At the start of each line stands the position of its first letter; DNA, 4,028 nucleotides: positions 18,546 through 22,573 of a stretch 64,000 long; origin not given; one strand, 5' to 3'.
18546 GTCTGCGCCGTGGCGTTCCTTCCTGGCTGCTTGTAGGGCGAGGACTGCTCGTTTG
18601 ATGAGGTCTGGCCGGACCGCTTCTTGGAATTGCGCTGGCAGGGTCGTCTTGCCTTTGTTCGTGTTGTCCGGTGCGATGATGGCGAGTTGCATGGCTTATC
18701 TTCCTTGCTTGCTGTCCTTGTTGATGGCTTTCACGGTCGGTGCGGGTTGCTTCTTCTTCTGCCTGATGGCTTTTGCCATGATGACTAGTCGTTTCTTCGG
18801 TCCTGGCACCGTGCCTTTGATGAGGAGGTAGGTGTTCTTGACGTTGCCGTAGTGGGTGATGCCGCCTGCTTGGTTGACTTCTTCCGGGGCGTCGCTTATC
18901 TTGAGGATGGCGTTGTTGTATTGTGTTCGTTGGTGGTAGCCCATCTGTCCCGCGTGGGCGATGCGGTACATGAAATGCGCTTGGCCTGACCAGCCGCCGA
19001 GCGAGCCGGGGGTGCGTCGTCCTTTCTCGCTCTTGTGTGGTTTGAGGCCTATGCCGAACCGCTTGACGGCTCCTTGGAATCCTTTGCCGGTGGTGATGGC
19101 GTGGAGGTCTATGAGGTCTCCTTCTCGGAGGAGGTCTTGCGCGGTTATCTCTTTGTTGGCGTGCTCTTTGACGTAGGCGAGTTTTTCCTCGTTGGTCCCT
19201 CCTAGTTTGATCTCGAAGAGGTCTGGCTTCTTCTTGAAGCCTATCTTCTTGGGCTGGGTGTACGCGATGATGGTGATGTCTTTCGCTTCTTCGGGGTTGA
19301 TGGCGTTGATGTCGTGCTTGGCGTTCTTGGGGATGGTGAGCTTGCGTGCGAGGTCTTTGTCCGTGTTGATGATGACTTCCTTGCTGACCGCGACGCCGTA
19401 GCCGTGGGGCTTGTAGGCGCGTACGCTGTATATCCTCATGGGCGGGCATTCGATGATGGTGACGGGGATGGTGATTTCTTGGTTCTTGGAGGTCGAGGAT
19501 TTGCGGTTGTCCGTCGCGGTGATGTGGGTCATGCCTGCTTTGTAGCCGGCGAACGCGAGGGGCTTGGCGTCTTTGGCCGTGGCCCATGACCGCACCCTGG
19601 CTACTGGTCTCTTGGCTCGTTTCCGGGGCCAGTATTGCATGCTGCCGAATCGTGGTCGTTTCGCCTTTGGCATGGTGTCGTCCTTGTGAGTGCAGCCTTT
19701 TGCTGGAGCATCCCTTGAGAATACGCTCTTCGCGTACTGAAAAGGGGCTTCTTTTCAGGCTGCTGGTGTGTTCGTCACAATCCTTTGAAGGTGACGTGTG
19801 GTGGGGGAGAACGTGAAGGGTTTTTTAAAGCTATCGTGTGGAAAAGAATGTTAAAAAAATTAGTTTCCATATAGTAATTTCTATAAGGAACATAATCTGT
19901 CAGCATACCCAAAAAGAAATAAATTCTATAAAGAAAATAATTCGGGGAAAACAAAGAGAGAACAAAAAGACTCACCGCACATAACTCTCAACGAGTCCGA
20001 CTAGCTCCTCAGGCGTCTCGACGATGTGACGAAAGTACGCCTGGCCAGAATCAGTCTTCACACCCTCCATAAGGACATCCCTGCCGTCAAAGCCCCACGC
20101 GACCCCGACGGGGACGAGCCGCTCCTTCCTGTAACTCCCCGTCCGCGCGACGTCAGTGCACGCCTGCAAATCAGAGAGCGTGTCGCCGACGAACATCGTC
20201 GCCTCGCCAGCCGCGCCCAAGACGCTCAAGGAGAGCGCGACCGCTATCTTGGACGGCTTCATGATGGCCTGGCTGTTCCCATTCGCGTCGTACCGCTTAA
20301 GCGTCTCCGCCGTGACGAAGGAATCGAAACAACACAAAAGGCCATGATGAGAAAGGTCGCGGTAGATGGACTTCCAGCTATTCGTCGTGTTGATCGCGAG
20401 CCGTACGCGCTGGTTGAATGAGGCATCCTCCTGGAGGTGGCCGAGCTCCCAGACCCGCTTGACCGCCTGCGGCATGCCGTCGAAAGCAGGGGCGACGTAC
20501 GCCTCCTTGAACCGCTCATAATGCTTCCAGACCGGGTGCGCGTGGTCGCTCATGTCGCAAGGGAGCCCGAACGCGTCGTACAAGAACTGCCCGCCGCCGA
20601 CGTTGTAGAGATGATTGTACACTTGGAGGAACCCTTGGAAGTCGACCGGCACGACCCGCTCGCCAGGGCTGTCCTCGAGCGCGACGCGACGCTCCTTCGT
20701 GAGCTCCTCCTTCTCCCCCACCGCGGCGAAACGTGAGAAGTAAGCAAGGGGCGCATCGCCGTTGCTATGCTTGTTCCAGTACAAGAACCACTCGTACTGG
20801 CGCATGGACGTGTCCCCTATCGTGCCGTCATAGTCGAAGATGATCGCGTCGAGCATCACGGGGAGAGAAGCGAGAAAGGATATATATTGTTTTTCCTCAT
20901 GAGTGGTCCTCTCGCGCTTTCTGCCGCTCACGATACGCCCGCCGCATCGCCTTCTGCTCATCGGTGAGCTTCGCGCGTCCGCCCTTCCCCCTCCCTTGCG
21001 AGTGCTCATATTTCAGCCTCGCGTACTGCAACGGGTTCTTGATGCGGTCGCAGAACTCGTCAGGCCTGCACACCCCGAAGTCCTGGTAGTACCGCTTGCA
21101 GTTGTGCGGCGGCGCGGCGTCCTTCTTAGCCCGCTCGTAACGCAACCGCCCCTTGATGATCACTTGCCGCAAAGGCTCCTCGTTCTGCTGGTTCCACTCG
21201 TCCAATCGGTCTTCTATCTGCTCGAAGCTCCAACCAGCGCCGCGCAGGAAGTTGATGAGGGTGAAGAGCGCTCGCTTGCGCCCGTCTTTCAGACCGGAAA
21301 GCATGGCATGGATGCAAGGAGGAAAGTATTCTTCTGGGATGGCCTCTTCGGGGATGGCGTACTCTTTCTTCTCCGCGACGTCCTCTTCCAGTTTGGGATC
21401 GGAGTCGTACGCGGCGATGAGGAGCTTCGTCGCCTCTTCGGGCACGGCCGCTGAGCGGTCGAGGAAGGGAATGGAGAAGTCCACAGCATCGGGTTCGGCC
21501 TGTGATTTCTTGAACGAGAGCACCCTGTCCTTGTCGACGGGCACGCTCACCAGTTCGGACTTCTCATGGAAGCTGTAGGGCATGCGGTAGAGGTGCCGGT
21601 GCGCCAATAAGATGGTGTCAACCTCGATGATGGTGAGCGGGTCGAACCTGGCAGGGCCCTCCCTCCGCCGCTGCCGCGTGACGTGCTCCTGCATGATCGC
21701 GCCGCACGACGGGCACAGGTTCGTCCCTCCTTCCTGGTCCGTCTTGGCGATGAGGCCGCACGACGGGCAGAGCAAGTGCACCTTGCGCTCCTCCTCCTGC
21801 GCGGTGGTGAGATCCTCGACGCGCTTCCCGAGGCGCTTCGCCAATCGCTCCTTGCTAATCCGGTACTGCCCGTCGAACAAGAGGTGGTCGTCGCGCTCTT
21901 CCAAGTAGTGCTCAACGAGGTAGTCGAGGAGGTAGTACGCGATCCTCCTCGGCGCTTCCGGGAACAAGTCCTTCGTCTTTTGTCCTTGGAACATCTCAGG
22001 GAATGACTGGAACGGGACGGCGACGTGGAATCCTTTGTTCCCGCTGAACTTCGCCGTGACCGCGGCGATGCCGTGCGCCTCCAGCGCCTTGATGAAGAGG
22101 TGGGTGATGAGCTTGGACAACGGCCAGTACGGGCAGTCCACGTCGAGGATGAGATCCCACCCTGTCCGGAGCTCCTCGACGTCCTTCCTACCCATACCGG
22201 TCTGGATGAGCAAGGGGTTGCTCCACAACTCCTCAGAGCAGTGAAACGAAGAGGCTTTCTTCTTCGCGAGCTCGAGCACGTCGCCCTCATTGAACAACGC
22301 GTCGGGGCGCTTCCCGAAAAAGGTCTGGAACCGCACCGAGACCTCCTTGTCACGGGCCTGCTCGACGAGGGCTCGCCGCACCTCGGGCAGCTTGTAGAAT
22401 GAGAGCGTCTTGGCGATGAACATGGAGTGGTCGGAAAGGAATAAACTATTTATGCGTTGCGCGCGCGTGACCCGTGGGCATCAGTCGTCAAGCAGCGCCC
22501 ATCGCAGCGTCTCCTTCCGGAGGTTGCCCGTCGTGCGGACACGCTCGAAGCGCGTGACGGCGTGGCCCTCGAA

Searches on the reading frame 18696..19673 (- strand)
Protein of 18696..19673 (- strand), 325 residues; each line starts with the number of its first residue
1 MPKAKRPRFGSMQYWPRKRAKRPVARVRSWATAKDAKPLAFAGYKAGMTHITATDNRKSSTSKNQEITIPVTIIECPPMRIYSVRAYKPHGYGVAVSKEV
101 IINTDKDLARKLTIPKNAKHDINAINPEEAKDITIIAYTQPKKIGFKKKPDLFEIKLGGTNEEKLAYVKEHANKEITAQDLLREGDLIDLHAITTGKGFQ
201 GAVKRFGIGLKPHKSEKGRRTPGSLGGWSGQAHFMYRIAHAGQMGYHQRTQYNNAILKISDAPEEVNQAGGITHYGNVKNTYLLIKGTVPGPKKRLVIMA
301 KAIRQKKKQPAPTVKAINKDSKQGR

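Call 11: find_encoding_contigs(protein=window:18696-19673:-, flank=2000, max_places=6)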
Protein window:18696-19673:- (325 aa): no gene with exactly this product is on record in the collection.

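Call 14: find_homologous_proteins(query=window:18696-19673:-, max_evalue=1e-20)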
Query window:18696-19673:- (325 aa): 7575 proteins with E <= 1e-20 among 8000 candidates; the best 120 are listed.
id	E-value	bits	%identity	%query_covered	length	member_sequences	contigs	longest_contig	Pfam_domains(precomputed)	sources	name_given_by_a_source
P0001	4.3e-215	731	100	100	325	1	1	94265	PF00297.29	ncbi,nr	ncbi:50S ribosomal protein L3 [Candidatus Woesearchaeota archaeon]|nr:50S ribosomal protein L3 [Cand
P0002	1.2e-175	602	80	99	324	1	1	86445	PF00297.29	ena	-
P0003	3.4e-170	584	77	99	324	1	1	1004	PF00297.29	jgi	jgi:large subunit ribosomal protein L3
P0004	5.1e-170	583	79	98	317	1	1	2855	PF00297.29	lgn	-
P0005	3.7e-160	551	73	100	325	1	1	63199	PF00297.29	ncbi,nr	ncbi:50S ribosomal protein L3 [Candidatus Woesearchaeota archaeon]|nr:50S ribosomal protein L3 [Cand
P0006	1.5e-157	542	74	97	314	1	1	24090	PF00297.29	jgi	jgi:large subunit ribosomal protein L3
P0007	4.5e-157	541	74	97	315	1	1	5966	PF00297.29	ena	-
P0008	6.1e-154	530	70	100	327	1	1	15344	PF00297.29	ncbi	-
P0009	1.2e-153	529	70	100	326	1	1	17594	PF00297.29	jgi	-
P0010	1.0e-151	523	71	99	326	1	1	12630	PF00297.29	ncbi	-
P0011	6.2e-150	517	70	99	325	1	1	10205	PF00297.29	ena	-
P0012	1.3e-149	516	72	97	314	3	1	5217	PF00297.29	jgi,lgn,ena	-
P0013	1.8e-149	516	69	99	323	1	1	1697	PF00297.29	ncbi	-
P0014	2.0e-144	499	67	99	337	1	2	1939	PF00297.29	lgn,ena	-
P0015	3.0e-144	499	68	97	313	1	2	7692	PF00297.29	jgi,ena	jgi:large subunit ribosomal protein L3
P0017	2.6e-142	492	68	97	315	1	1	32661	PF00297.29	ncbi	-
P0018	8.9e-128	444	66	88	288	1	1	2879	PF00297.29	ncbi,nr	ncbi:50S ribosomal protein L3, partial [Candidatus Woesearchaeota archaeon]|nr:50S ribosomal protein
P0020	4.2e-125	436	60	99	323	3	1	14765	PF00297.29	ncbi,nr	ncbi:50S ribosomal protein L3 [Candidatus Woesearchaeota archaeon]|nr:MAG: 50S ribosomal protein L3 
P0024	7.5e-119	415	57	100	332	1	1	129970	PF00297.29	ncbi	ncbi:MAG: 50S ribosomal protein L3 [Candidatus Woesearchaeota archaeon]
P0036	1.0e-115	405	59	96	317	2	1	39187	PF00297.29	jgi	jgi:large subunit ribosomal protein L3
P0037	1.1e-115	405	56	100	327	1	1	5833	PF00297.29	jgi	jgi:large subunit ribosomal protein L3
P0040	5.5e-115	402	54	100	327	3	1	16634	PF00297.29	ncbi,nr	ncbi:MAG TPA: 50S ribosomal protein L3 [Candidatus Nanoarchaeia archaeon]|nr:50S ribosomal protein L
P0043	8.9e-115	402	55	100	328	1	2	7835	PF00297.29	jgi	jgi:large subunit ribosomal protein L3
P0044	1.0e-114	402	58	97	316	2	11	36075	PF00297.29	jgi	jgi:large subunit ribosomal protein L3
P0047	1.3e-114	401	55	100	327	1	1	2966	PF00297.29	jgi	jgi:large subunit ribosomal protein L3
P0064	3.4e-113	397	55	100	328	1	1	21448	PF00297.29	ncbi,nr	ncbi:50S ribosomal protein L3 [Candidatus Woesearchaeota archaeon]|nr:50S ribosomal protein L3 [Cand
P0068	5.0e-113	396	54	100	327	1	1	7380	PF00297.29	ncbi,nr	ncbi:MAG: 50S ribosomal protein L3 [Nitrosarchaeum sp.]|nr:50S ribosomal protein L3 [Nitrosarchaeum 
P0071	6.5e-113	396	55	100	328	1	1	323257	PF00297.29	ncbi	ncbi:50S ribosomal protein L3 [Nanoarchaeota archaeon]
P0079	1.9e-112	394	56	99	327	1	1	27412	PF00297.29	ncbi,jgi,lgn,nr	ncbi:50S ribosomal protein L3 [Candidatus Woesearchaeota archaeon CG10_big_fil_rev_8_21_14_0_10_34_8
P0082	2.4e-112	394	54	100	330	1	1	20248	PF00297.29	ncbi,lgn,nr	ncbi:50S ribosomal protein L3 [Candidatus Woesearchaeota archaeon]|nr:MAG: 50S ribosomal protein L3 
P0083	2.9e-112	393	56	99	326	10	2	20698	PF00297.29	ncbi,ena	ncbi:MAG: 50S ribosomal protein L3 [Nanoarchaeota archaeon]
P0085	3.6e-112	393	54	98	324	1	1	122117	PF00297.29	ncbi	ncbi:MAG: 50S ribosomal protein L3 [Candidatus Woesearchaeota archaeon]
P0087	4.2e-112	393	57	97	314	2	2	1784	PF00297.29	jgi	jgi:large subunit ribosomal protein L3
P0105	2.1e-111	391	55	100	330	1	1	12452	PF00297.29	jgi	jgi:large subunit ribosomal protein L3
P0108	2.6e-111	390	55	98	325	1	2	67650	PF00297.29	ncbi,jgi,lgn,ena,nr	ncbi:50S ribosomal protein L3 [Candidatus Woesearchaeota archaeon CG10_big_fil_rev_8_21_14_0_10_44_1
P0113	6.2e-111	389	55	100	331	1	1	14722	PF00297.29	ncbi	ncbi:MAG: 50S ribosomal protein L3 [archaeon]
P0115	7.2e-111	389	56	100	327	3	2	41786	PF00297.29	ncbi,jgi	jgi:large subunit ribosomal protein L3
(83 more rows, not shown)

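Call 15: find_encoding_contigs(protein=P0002, flank=10000, max_places=2)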
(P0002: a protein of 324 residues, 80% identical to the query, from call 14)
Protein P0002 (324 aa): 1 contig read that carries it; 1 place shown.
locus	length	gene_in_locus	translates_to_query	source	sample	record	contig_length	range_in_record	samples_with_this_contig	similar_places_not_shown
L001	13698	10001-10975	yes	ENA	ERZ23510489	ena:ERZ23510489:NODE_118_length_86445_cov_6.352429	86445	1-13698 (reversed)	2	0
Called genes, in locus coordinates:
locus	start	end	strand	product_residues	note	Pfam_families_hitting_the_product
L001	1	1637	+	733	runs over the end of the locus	PF00270:DEAD, PF04851:ResIII, PF18766:SWI2_SNF2 (weak), PF21210:RNA_helicase_helical, PF00271:Helicase_C, PF02732:ERCC4, PF12826:HHH_2, PF14520:HHH_5, +2 more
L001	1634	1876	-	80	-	PF01037:AsnC_trans_reg, PF22482:AsnC_trans_reg_3 (weak)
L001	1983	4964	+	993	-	-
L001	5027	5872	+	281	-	PF01435:Peptidase_M48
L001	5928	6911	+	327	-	PF02518:HATPase_c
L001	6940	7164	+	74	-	PF13459:Fer4_15, PF13370:Fer4_13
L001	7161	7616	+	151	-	-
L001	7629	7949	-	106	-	-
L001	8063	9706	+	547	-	PF01896:DNA_primase_S (faint)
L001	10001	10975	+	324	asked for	PF00297:Ribosomal_L3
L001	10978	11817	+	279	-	PF00573:Ribosomal_L4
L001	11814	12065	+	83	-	PF00276:Ribosomal_L23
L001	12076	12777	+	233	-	PF03947:Ribosomal_L2_C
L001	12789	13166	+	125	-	PF00203:Ribosomal_S19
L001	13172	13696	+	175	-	?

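Call 16: find_encoding_contigs(protein=P0005, flank=10000, max_places=2)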
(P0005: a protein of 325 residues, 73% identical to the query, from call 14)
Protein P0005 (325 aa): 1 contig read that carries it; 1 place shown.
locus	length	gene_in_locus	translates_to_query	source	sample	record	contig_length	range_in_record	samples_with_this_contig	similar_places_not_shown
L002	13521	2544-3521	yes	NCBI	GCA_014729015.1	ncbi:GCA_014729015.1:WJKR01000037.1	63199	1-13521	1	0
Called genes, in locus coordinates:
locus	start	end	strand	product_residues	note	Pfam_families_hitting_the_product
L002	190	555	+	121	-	-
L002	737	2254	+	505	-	PF04104:DNA_primase_lrg (weak)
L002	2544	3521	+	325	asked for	PF00297:Ribosomal_L3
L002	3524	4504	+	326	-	PF00573:Ribosomal_L4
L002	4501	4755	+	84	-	PF00276:Ribosomal_L23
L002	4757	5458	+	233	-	PF03947:Ribosomal_L2_C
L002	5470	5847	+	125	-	PF00203:Ribosomal_S19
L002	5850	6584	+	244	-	PF00237:Ribosomal_L22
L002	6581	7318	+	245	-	PF07650:KH_2, PF00189:Ribosomal_S3_C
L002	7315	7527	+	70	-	PF00831:Ribosomal_L29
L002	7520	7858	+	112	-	PF01253:SUI1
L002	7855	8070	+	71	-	PF01868:RNase_P-MRP_p29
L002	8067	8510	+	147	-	PF00366:Ribosomal_S17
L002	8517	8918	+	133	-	PF00238:Ribosomal_L14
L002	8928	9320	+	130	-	PF16906:Ribosomal_L26, PF00467:KOW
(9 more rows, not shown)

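Call 34: find_encoding_contigs(protein=P0006, flank=10000, max_places=1)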
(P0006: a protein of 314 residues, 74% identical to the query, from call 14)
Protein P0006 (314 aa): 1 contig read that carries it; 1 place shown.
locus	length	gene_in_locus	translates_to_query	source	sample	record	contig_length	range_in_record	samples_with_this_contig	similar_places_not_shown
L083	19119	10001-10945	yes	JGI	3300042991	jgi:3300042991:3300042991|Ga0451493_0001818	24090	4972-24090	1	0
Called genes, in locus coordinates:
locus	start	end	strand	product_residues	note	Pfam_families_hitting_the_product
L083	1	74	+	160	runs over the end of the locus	-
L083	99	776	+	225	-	PF01963:TraB_PrgY_gumN, PF18950:DUF5694 (weak)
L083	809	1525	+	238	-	-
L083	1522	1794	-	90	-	-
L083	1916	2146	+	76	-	-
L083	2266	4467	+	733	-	PF00270:DEAD, PF04851:ResIII, PF18766:SWI2_SNF2 (faint), PF21210:RNA_helicase_helical, PF00271:Helicase_C, PF02732:ERCC4, PF12826:HHH_2 (weak), PF14520:HHH_5 (weak), +1 more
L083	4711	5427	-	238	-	-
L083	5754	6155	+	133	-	-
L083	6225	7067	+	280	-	PF05569:Peptidase_M56 (faint), PF01435:Peptidase_M48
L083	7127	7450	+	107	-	-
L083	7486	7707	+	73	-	PF13459:Fer4_15, PF13370:Fer4_13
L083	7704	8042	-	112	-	-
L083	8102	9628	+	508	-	PF04104:DNA_primase_lrg (faint), PF14206:Cys_rich_CPCC (faint)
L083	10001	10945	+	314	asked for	PF00297:Ribosomal_L3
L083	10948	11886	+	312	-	PF00573:Ribosomal_L4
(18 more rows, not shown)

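Call 35: find_encoding_contigs(protein=P0008, flank=10000, max_places=1)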
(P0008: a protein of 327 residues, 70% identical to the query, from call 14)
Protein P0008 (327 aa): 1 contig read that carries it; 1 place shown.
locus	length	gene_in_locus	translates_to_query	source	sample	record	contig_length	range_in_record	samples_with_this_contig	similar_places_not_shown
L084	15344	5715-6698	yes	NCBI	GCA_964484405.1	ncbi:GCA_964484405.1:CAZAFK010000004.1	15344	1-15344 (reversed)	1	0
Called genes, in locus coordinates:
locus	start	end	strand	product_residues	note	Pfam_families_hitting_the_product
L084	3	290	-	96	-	?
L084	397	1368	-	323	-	PF01435:Peptidase_M48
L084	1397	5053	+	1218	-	PF22842:Pel9A-like_beta_helix, PF11617:Cu-binding_MopE, PF25275:Golvesin_C, PF05048:NosD (weak), PF13229:Beta_helix, PF22842:Pel9A-like_beta_helix, PF13229:Beta_helix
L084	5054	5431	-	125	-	-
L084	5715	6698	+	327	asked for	PF00297:Ribosomal_L3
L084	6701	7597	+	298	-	PF00573:Ribosomal_L4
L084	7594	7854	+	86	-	PF00276:Ribosomal_L23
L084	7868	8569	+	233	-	PF03947:Ribosomal_L2_C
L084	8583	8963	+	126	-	PF00203:Ribosomal_S19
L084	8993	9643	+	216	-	-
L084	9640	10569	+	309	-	PF07650:KH_2, PF00189:Ribosomal_S3_C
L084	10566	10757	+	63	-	PF00831:Ribosomal_L29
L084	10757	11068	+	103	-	PF01253:SUI1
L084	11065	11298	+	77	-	PF01868:RNase_P-MRP_p29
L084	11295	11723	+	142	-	PF00366:Ribosomal_S17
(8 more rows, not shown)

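Call 36: find_encoding_contigs(protein=P0009, flank=10000, max_places=1)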
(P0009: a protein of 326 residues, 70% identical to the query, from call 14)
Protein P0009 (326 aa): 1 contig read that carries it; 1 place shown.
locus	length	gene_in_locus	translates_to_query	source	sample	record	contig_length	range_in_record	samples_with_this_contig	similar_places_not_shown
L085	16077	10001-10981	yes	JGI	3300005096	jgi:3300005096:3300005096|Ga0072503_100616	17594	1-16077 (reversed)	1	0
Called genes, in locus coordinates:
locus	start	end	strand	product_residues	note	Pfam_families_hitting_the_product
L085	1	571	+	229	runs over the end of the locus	PF01963:TraB_PrgY_gumN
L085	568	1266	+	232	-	-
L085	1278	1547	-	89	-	-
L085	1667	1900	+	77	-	-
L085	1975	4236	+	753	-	PF00270:DEAD, PF04851:ResIII, PF18766:SWI2_SNF2 (weak), PF21210:RNA_helicase_helical, PF00271:Helicase_C, PF02732:ERCC4, PF12826:HHH_2 (weak), PF14520:HHH_5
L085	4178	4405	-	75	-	PF01037:AsnC_trans_reg, PF22482:AsnC_trans_reg_3 (weak)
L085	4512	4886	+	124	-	PF01751:Toprim (weak), PF13362:Toprim_3 (faint)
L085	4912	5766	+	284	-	PF01435:Peptidase_M48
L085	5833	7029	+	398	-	PF00535:Glycos_transf_2 (faint)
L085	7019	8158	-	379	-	PF01464:SLT (weak)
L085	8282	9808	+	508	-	PF04104:DNA_primase_lrg (weak)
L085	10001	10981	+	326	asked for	PF00297:Ribosomal_L3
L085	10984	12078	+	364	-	PF00573:Ribosomal_L4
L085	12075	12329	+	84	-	PF00276:Ribosomal_L23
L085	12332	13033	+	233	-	PF03947:Ribosomal_L2_C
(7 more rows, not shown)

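Call 37: find_encoding_contigs(protein=P0017, flank=10000, max_places=1)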
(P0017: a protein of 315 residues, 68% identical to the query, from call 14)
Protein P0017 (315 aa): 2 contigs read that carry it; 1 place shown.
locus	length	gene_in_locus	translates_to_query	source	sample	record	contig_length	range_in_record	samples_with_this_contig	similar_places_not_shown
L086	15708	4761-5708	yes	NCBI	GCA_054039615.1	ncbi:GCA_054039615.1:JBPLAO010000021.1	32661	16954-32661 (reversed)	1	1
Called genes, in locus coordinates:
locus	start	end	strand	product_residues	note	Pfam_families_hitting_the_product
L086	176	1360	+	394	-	-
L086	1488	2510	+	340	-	PF00005:ABC_tran, PF13304:AAA_21 (weak)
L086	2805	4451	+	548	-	PF01896:DNA_primase_S, PF04104:DNA_primase_lrg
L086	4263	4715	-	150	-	-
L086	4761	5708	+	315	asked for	PF00297:Ribosomal_L3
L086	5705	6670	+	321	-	PF00573:Ribosomal_L4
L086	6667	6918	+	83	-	PF00276:Ribosomal_L23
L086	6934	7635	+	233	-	PF03947:Ribosomal_L2_C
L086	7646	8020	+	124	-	PF00203:Ribosomal_S19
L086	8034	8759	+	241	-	PF00237:Ribosomal_L22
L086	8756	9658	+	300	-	PF07650:KH_2, PF00189:Ribosomal_S3_C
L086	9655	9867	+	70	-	PF00831:Ribosomal_L29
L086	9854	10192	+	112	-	PF01253:SUI1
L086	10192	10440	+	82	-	PF01868:RNase_P-MRP_p29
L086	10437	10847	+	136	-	PF00366:Ribosomal_S17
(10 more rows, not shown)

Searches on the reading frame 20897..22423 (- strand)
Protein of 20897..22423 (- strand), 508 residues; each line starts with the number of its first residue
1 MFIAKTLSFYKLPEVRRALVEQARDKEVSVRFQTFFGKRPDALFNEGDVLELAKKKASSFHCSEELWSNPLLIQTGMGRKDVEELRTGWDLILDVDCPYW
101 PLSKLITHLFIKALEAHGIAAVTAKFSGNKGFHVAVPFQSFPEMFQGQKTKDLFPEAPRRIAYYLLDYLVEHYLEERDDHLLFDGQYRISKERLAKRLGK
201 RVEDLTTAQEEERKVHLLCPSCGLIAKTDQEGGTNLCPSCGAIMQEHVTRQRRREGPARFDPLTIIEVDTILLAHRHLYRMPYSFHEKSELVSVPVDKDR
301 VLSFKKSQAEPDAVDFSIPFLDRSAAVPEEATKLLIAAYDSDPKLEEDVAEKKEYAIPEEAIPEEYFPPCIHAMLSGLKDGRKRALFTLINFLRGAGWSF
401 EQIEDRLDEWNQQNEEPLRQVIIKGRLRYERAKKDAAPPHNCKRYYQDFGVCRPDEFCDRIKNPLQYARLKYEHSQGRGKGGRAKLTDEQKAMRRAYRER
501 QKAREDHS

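Call 26: search_protein_families(library=pfam, proteins=[window:20897-22423:-], max_evalue=0.001)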
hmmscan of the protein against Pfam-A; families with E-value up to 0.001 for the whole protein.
window:20897-22423:- (508 aa): 2 families
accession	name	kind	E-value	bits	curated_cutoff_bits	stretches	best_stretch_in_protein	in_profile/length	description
PF04104.19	DNA_primase_lrg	-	8.4e-07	29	22.4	1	350-445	88-191/266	Eukaryotic and archaeal DNA primase, large subunit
PF01896.25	DNA_primase_S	-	1.6e-05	25.7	26.8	1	100-297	21-162/163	DNA primase small subunit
